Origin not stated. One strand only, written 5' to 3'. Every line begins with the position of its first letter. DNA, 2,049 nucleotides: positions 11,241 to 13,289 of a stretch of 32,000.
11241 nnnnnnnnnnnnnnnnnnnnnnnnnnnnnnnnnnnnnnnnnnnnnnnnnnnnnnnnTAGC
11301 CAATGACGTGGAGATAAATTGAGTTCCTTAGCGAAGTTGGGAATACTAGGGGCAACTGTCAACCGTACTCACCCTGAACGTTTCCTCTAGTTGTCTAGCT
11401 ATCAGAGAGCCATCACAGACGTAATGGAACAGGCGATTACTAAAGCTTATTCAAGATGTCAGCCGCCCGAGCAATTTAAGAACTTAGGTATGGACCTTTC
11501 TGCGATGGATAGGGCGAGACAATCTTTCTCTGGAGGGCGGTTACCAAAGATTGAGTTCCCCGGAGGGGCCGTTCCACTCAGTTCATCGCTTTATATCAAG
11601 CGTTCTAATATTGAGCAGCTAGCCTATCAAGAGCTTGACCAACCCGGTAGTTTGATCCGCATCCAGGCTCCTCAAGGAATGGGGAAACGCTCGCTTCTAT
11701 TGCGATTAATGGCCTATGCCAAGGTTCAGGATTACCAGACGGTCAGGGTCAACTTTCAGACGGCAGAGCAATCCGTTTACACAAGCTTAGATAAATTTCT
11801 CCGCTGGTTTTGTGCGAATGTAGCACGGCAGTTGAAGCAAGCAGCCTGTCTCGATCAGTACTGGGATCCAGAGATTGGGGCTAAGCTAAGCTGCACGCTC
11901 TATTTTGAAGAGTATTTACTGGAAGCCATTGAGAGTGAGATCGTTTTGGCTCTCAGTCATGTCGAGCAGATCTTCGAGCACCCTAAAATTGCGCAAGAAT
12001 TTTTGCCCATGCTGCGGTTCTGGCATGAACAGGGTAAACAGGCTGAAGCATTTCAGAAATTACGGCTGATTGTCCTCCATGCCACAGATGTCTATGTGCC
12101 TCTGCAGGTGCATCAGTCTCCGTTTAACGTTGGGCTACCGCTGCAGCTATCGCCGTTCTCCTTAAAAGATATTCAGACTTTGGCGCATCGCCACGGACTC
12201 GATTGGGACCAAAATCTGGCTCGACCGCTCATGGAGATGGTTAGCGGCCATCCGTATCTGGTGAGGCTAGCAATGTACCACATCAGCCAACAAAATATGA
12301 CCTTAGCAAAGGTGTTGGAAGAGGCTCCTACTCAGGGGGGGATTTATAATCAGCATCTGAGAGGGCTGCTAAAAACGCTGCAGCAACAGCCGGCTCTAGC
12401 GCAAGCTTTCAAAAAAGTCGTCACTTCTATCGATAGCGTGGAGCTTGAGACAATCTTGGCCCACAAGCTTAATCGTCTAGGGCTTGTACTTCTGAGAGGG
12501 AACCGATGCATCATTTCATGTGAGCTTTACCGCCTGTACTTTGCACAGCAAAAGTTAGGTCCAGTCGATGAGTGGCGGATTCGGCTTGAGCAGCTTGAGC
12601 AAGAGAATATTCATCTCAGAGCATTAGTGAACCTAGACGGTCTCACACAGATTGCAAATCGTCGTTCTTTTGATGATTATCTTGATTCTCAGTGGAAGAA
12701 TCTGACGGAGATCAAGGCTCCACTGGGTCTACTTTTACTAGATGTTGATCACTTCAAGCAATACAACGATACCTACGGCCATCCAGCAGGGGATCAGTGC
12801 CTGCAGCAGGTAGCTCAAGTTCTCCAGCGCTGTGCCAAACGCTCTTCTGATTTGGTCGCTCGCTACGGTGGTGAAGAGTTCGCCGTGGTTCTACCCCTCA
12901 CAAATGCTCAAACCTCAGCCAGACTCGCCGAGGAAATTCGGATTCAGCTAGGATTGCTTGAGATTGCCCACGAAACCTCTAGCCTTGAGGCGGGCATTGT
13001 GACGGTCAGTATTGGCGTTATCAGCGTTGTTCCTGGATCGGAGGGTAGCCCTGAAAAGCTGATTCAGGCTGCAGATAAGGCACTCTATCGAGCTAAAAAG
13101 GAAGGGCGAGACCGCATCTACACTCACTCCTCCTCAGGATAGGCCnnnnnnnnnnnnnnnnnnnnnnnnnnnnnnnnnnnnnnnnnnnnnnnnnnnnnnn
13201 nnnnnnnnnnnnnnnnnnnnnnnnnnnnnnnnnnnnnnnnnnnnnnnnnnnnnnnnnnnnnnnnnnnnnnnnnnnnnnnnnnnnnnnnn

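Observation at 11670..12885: The GGDEF-linked copy looks like a pseudo-NTPase, while its cyclase domain is fully equipped including an I-site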

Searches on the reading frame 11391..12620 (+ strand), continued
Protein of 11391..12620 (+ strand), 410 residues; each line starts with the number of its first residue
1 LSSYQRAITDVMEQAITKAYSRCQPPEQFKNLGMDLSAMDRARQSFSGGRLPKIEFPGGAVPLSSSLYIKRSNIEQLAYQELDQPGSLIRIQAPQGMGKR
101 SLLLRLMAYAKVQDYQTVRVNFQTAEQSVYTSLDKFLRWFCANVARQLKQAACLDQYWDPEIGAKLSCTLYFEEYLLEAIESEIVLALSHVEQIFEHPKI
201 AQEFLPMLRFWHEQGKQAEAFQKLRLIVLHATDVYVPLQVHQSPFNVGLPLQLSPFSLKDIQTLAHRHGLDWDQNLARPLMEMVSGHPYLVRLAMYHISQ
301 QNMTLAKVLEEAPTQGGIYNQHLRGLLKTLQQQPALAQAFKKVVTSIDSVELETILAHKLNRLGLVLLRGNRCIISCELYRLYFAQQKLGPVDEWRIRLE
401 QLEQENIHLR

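Call 46: fold_search(model_id=the predicted structure, library=pdb)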
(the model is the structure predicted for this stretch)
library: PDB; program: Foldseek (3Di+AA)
matches with E <= 10: 1852; with E <= 0.001: 133
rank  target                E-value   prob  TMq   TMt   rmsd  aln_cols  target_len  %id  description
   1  2qen                  4.9e-10  1.00  0.53  0.55   7.7       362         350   12  The walker-type atpase paby2304 of pyrococcus abyssi (released 2008-07-01)
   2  1w5t_A                2.3e-07  1.00  0.46  0.43   9.0       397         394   13  Structure of the Aeropyrum Pernix ORC2 protein (ADPNP-ADP complexes) (released 2004-10-05)
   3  1fnn_A                2.8e-07  1.00  0.42  0.41  13.1       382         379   17  CRYSTAL STRUCTURE OF CDC6P FROM PYROBACULUM AEROPHILUM (released 2000-10-04)
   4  1w5s_B                6.3e-07  1.00  0.45  0.43   9.4       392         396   14  Structure of the Aeropyrum Pernix ORC2 protein (ADP form) (released 2004-10-05)
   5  8jo0_A                8.6e-07  1.00  0.54  0.51   6.5       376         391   13  The Cryo-EM structure of a heptameric CED-4/CED-3 catalytic complex (released 2023-06-28)
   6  8dgc_B                9.1e-07  1.00  0.49  0.12   9.2       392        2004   13  Avs3 bound to phage PhiV-1 terminase (released 2022-08-03)
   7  7jk6_A                1.3e-06  1.00  0.40  0.40  11.6       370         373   12  Structure of Drosophila ORC in the active conformation (released 2020-09-09)
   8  7jgr_A                1.4e-06  1.00  0.42  0.39  12.2       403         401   12  Structure of Drosophila ORC bound to DNA (84 bp) and Cdc6 (released 2020-09-09)
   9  7jgr_D                1.5e-06  1.00  0.40  0.34  15.1       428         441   12  Structure of Drosophila ORC bound to DNA (84 bp) and Cdc6 (released 2020-09-09)
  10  8s0e_E                1.8e-06  1.00  0.41  0.42  14.9       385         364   13  H. sapiens OCCM bound to double stranded DNA (released 2024-10-02)
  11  7crc_B                2.0e-06  1.00  0.51  0.19   6.3       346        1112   10  Cryo-EM structure of plant NLR RPP1 tetramer in complex with ATR1 (released 2020-12-16)
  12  8s0e_G                2.2e-06  1.00  0.43  0.47  11.8       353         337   15  H. sapiens OCCM bound to double stranded DNA (released 2024-10-02)
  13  2v1u_A                2.2e-06  1.00  0.43  0.41   8.9       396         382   11  STRUCTURE OF THE AEROPYRUM PERNIX ORC1 PROTEIN IN COMPLEX WITH DNA (released 2007-09-18)
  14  7dfv_B                2.4e-06  1.00  0.51  0.38   6.3       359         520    9  Cryo-EM structure of plant NLR RPP1 tetramer core part (released 2020-12-16)
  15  1w5t_C                2.4e-06  1.00  0.42  0.40  12.2       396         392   14  Structure of the Aeropyrum Pernix ORC2 protein (ADPNP-ADP complexes) (released 2004-10-05)
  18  8dgc_A                3.0e-06  1.00  0.46  0.11   8.4       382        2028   11  Avs3 bound to phage PhiV-1 terminase (released 2022-08-03)
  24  8bob_C                7.1e-06  1.00  0.47  0.42  12.3       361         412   14  Structural basis for negative regulation of the maltose system (released 2023-10-18)
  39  7crc_A                2.9e-05  1.00  0.50  0.19   6.5       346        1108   10  Cryo-EM structure of plant NLR RPP1 tetramer in complex with ATR1 (released 2020-12-16)
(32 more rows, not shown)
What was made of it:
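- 11559..12545 (+): AAA_35 module of A (residues 57-385): nucleotide-binding domain, helical domain and winged helix of an ORC/STAND-type AAA+ fold. Foldseek hits: PABY2304, archaeal ORC/Cdc6, CED-4, Avs3, RPP1, MalT (call 46).
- Closest known: STAND / ORC-Cdc6 clade of AAA+ NTPases. Same: The same nucleotide-binding, helical and winged-helix module (Foldseek E 5e-10 to 1e-5, call 46).
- Tried and rejected: I rejected it after the fold search placed the module in the ORC/STAND AAA+ clade (call 46).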

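Call 71: search_protein_representatives(protein=window:11490-12590:+)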
Query: 367 residues. Proteins with E-value up to 0.001 (for the whole library): 4912; up to 1e-10: 3149; up to 1e-30: 1482. The best 150 are listed.
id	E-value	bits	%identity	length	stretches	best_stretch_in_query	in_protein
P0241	3.3e-170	582.4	45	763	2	11-352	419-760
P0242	1.7e-113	395.9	53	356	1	20-354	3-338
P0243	2.2e-113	395.6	53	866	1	20-354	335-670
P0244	4.7e-113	394.5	50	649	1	13-354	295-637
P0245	3.8e-111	388.2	51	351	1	21-355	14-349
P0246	1.4e-110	386.4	52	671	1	20-354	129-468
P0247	2.4e-110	385.6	50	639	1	19-355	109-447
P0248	6.0e-110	384.2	54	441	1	20-359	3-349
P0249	2.2e-109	382.4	51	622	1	11-360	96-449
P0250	3.1e-109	381.9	52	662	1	20-355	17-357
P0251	6.3e-109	380.9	54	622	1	21-355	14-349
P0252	7.2e-109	380.7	37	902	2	23-354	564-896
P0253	5.4e-106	371.3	50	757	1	22-353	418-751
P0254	1.2e-105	370.1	44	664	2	20-355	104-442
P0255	4.3e-105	368.3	51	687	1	19-355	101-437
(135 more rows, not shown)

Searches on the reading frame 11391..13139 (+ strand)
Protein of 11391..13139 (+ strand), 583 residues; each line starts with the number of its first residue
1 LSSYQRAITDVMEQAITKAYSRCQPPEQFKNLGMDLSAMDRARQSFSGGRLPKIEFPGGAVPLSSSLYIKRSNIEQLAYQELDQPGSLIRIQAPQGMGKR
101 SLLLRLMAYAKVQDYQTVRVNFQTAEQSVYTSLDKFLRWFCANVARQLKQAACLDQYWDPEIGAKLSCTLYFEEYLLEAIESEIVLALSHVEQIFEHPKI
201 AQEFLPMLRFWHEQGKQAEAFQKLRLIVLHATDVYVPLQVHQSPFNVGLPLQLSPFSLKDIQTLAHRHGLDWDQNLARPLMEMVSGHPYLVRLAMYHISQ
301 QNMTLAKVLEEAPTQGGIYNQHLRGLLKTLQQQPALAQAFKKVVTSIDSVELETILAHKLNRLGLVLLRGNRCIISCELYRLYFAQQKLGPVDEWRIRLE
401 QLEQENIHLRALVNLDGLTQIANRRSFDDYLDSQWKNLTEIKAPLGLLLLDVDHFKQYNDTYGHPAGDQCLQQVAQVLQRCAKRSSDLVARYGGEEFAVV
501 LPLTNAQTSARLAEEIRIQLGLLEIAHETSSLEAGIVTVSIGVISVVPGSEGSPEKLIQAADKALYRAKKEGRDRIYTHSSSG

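Call 4: search_protein_families(library=pfam, proteins=[window:11391-13139:+], max_evalue=0.01)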
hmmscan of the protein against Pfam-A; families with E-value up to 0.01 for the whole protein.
window:11391-13139:+ (583 aa): 2 families
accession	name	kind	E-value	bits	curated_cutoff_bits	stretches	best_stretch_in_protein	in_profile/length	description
PF14516.12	AAA_35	-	3.9e-138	460.2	27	1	57-385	2-330/331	AAA-like domain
PF00990.26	GGDEF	-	4.8e-51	173.2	23.8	1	414-575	2-161/161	Diguanylate cyclase, GGDEF domain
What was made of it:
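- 11559..12545 (+): Pfam 460 bits (call 4).
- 12630..13115 (+): GGDEF diguanylate cyclase domain (residues 414-575), with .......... (12741-12770) and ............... (13071-13115). Pfam 173 bits (call 4).
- On STAND proteins in the strict sense: A ends in GGDEF with no repeats (call 4).
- On GGDEF diguanylate cyclase (PF00990): 173 bits (call 4).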

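Call 7: search_protein_families(library=ncbifam, proteins=[window:11391-13139:+], max_evalue=0.01)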
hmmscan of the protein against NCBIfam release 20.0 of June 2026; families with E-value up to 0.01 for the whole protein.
window:11391-13139:+ (583 aa): 21 families
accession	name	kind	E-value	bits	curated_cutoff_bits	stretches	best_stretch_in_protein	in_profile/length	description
TIGR00254.1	GGDEF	domain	2.8e-49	167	37.4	1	414-578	6-166/168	diguanylate cyclase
NF007135.0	PRK09581.1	equivalog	5.4e-42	144.2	474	1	412-579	291-455/457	PleD family two-component system response regulator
NF038266.1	diguan_SiaD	equivalog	1e-40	139.7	290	1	401-576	82-252/252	biofilm regulation diguanylate cyclase SiaD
NF007380.0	PRK09894.1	equivalog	8.8e-39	133.6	256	1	407-578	123-286/296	diguanylate cyclase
NF041606.1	dguan_cyc_DgcA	equivalog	1.8e-37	129.1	370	1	414-576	179-336/340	diguanylate cyclase DgcA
NF007423.1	PRK09966.1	equivalog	1.9e-36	125.8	325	1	397-569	223-390/390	diguanylate cyclase DgcN/YfiN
NF047654.1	DiguCycDgcRLepto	equivalog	1.5e-31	109.4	500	1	408-576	128-293/295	diguanylate cyclase DgcR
NF047872.1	GGDEF_GdpS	equivalog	3.1e-28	99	400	1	415-576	189-347/355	GGDEF domain-containing protein GdpS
NF011955.1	PRK15426.1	equivalog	2.5e-27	95.2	408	1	416-580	401-562/564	cellulose biosynthesis regulator diguanylate cyclase DgcQ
NF051473.1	DigCycDgcsShew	equivalog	3.2e-27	95.7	400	1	415-575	137-287/291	diguanylate cyclase DgcS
NF045675.1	PhdiestaseDibA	equivalog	3.3e-27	95.1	980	1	404-575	194-360/623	phosphodiesterase DibA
NF007599.0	PRK10245.1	equivalog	8.8e-27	93.5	402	1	403-576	200-367/371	diguanylate cyclase AdrA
NF007474.0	PRK10060.1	equivalog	5.3e-25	87.7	782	1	408-576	232-392/663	cyclic di-GMP phosphodiesterase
NF007298.0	PRK09776.1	equivalog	6.2e-24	84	1135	1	415-577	686-843/1111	diguanylate cyclase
NF040885.1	diguan_DgcJ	equivalog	2.7e-21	75.9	500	1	416-573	344-490/493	diguanylate cyclase DgcJ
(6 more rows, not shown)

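Call 16: find_related_loci(query=window:11490-13139:+, collection=genome_contigs, flank=10000)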
Query window:11490-13139:+ (550 aa) in genome_contigs; peptide patterns used: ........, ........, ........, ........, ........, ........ (x = any residue, [..] = any of these).
600 stretches matched a pattern (row limit reached: there are more); 597 encode a relative of the query (tblastn E <= 1e-3); the best 80 are kept; 80 distinct loci.
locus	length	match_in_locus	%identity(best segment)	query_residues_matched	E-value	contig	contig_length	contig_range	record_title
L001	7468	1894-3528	50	20-543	3e-179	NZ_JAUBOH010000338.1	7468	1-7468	Microcoleus sp. herbarium14 NODE_383_length_7468_cov_19.665857, whole genome shotgun sequence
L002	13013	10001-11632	49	21-543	3e-177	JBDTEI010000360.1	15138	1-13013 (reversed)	MAG: Microcoleus sp. isolate cluster2_bin.2 k127_2613680, whole genome shotgun sequence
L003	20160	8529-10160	48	21-543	1e-172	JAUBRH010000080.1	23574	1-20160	Microcoleus sp. N9_A2 NODE_174_length_23574_cov_69.593012, whole genome shotgun sequence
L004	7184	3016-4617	42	21-543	9e-138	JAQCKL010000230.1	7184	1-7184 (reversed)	MAG: Cyanobacteriota bacterium isolate casp40-mb.69 NODE_24245_length_7184_cov_0.061538, whole genome shotgun sequence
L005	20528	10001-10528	58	367-543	5e-56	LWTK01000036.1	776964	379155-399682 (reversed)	Nostoc sp. ATCC 43529 scaffold2.1, whole genome shotgun sequence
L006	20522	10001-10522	55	368-543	1e-53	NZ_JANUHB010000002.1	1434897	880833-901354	Massilia agilis strain JCM 31605 2, whole genome shotgun sequence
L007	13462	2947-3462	55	369-541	1e-53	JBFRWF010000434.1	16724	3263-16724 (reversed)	MAG: Xenococcaceae cyanobacterium isolate 08_in_wi_poop_bin.1 08InWiPooB1_c_000002819892, whole genome shotgun sequence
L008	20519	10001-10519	57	369-542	2e-53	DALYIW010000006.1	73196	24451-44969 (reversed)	MAG TPA_asm: Coleofasciculaceae cyanobacterium CTOTU46601 NODE_7_length_73196_cov_3.914631, whole genome shotgun sequenc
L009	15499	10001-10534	53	369-547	1e-52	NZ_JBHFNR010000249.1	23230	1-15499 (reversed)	Floridaenema flaviceps BLCC-F50 bin2.fa-249, whole genome shotgun sequence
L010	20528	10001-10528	54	367-543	3e-52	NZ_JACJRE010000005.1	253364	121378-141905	Tolypothrix sp. FACHB-123 contig5, whole genome shotgun sequence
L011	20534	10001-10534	53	367-545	3e-52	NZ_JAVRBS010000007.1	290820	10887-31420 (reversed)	MAG: Nostoc sp. ChiVER01 contig_7, whole genome shotgun sequence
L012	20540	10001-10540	52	367-547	2e-51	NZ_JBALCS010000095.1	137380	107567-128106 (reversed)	MAG: Nostoc sp. isolate P12567 bin 1 NODE_15_length_137380_cov_219.660174, whole genome shotgun sequence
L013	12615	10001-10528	51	367-543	2e-51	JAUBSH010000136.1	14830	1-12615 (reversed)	Microcoleus sp. K1-B1 NODE_173_length_14830_cov_25.110825, whole genome shotgun sequence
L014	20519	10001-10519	55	369-542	1e-51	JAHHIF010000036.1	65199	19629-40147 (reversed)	MAG: Symplocastrum torsivum CPER-KK1 scaffold_188_c1, whole genome shotgun sequence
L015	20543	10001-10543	52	367-548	2e-51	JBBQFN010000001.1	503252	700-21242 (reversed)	MAG: Cyanophyceae cyanobacterium isolate Co_metawrap_1029 Cmw_1029_k141_19874014_length_503252_cov_46.9996, whole genome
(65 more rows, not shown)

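Call 31: predict_structure(alignment_id=A1)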
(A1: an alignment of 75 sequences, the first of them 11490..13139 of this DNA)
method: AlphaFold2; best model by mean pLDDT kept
length: 550 residues; sequences in the alignment: 75
mean_pLDDT: 92.2   pTM: 0.69
mean pLDDT of the five models: 92.2, 92.2, 91.7, 91.1, 90.9
residues with pLDDT >= 90: 458; 70-90: 63; 50-70: 21; < 50: 8
segments of 3 or more residues with pLDDT < 50: 10-15
pLDDT, mean of each block of 10 residues (from residue 1): 53 54 91 93 97 97 95 98 97 96 98 97 95 98 97 95 92 96 96 92 74 91 97 94 95 97 93 96 95 94 94 94 92 92 97 76 72 77 95 96 96 98 97 97 97 94 97 98 98 93 97 93 97 97 82
secondary structure, 60 per line:
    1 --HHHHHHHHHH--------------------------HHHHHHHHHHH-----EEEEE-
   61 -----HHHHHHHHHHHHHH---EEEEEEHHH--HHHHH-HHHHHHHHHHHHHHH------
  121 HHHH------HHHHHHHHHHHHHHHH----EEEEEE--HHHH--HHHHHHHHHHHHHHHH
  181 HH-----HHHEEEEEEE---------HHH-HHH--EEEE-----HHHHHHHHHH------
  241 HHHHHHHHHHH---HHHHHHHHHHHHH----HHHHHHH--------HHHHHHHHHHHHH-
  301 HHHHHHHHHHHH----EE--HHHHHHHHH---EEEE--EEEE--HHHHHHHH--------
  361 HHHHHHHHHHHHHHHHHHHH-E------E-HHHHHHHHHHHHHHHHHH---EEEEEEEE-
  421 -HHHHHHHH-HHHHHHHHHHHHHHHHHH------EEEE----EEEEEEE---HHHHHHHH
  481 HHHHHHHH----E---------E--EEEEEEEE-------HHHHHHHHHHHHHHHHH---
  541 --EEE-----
elements in order: H3-12 H39-49 E55-59 H66-79 E83-88 H94-98 H100-114 H121-124 H131-146 E151-156 H159-162 H165-182 E191-197 E216-219 H225-234 H241-251 H255-267 H272-278 H287-299 H301-312 H321-329 E333-336 E339-342 H345-352 H361-380 H391-408 E412-419 H422-429 H431-448 E455-458 E463-469 H473-488 E506-513 H521-537 E543-545
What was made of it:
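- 12567..12632 (+): Helical stalk linking the winged helix to GGDEF (residues 393-414). AF2 helix at 361-380 in Met34 numbering (call 31).
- The ORF is intact and models at pLDDT 92 (call 31). The ORF is intact and the model confident, at pLDDT 92 (call 31).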

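Call 36: fold_search(model_id=the predicted structure, library=pdb)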
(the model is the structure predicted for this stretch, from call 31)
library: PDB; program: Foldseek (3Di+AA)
matches with E <= 10: 1914; with E <= 0.001: 285
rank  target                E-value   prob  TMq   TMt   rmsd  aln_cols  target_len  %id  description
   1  3i5c_A                2.5e-19  1.00  0.30  0.83   4.6       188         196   47  Crystal structure of a fusion protein containing the leucine zipper of GCN4 and the GGDEF domain of WspR from Pseudomo (released 2009-08-18)
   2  3i5c_B                7.4e-19  1.00  0.31  0.83   5.9       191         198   46  Crystal structure of a fusion protein containing the leucine zipper of GCN4 and the GGDEF domain of WspR from Pseudomo (released 2009-08-18)
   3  3i5a                  2.1e-18  1.00  0.34  0.57   3.0       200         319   42  Crystal structure of full-length WpsR from Pseudomonas syringae (released 2009-08-18)
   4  3bre_B                2.4e-18  1.00  0.32  0.54  17.2       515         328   22  Crystal Structure of P.aeruginosa PA3702 (released 2008-04-01)
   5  3bre_A                4.7e-18  1.00  0.34  0.56   3.2       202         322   44  Crystal Structure of P.aeruginosa PA3702 (released 2008-04-01)
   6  3i5b_A                1.3e-17  1.00  0.30  0.94   1.3       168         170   48  Crystal structure of the isolated GGDEF domain of WpsR from Pseudomonas aeruginosa (released 2009-08-18)
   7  3i5b_B                1.3e-17  1.00  0.29  0.94   1.3       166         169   48  Crystal structure of the isolated GGDEF domain of WpsR from Pseudomonas aeruginosa (released 2009-08-18)
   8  9t28                  3.3e-17  1.00  0.29  0.92   1.5       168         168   47  WspR response regulator with crystallization epitope mutations G306D:G308D (released 2025-12-10)
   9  6ttr_A                2.7e-15  1.00  0.31  0.88   3.6       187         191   35  Crystal Structure of the coiled coil and GGDEF domain of DgcB from Caulobacter crescentus in complex with c-di-GMP (released 2021-01-13)
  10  9g86_A                4.2e-15  1.00  0.28  0.34  24.9       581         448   17  Structure of Response regulator PleD in complex with c-diGMP and pppGpp (released 2025-08-06)
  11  5euh_A                7.4e-15  1.00  0.27  0.89   3.6       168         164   43  Crystal structure of the c-di-GMP-bound GGDEF domain of P. fluorescens GcbC (released 2015-12-30)
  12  6ttr_B                8.7e-15  1.00  0.32  0.87   3.4       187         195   35  Crystal Structure of the coiled coil and GGDEF domain of DgcB from Caulobacter crescentus in complex with c-di-GMP (released 2021-01-13)
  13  6tts_B                9.2e-15  1.00  0.28  0.86   3.6       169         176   39  Crystal structure of the GGDEF domain of DgcB from Caulobacter crescentus in complex with c-di-GMP (released 2021-01-13)
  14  6et7_B                1.5e-14  1.00  0.31  0.26  14.8       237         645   30  Activated heterodimer of the bacteriophytochrome regulated diguanylyl cyclase variant - S505V A526V - from Idiomarina  (released 2018-06-13)
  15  6tts_A                1.7e-14  1.00  0.28  0.88   3.6       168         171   39  Crystal structure of the GGDEF domain of DgcB from Caulobacter crescentus in complex with c-di-GMP (released 2021-01-13)
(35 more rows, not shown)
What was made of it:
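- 12567..12632 (+): The model aligns with the GCN4-zipper and WspR stalk-GGDEF structures (call 36).
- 12630..13115 (+): Foldseek TM 0.94, rmsd 1.3 to 3i5b (call 36).
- TM 0.94 to 3i5b (call 36).
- Tried and rejected: The hits were swamped by GGDEF structures (call 36).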

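Call 50: search_protein_families(library=padloc, proteins=[window:11490-13139:+], max_evalue=0.01)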
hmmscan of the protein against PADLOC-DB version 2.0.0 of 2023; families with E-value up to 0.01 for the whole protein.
window:11490-13139:+ (550 aa): 0 families
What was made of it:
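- Closest known: Inactive STAND. Different: PADLOC gives no defence-system match for A (call 50).
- Tried and rejected: No defence-system model matches A. B hits only a repeat model (call 50).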
